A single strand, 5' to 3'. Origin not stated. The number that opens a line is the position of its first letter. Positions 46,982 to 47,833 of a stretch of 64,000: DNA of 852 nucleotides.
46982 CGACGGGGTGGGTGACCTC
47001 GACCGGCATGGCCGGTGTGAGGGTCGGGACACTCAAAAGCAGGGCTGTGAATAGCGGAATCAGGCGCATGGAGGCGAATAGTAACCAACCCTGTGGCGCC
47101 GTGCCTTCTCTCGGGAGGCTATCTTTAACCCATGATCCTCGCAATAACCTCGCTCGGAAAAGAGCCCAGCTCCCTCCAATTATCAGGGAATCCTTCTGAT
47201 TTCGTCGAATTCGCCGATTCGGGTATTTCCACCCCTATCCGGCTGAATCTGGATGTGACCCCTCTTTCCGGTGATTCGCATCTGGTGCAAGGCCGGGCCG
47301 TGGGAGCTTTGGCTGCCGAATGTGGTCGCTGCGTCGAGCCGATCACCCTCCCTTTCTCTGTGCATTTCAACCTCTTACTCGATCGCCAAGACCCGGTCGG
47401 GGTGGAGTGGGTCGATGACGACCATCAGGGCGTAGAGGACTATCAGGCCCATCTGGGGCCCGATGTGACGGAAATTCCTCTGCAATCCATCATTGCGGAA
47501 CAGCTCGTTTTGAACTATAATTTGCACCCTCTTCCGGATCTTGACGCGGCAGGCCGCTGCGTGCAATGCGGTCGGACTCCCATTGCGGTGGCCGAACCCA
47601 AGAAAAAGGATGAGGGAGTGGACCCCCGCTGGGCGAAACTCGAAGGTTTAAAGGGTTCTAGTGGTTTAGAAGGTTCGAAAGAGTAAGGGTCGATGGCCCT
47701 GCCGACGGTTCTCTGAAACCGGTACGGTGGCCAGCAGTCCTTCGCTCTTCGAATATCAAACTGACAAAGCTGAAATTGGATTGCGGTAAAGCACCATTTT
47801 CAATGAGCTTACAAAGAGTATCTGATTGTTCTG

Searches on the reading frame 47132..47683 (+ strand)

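Call 58: search_protein_families(library=pfam, proteins=[window:47132-47683:+], max_evalue=0.00001)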
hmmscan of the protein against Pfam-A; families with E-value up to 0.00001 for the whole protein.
window:47132-47683:+ (184 aa): 1 family
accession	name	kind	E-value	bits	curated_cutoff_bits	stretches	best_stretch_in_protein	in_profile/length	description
PF02620.22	YceD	-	1.7e-16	60.8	33.2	1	52-174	1-119/119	Large ribosomal RNA subunit accumulation protein YceD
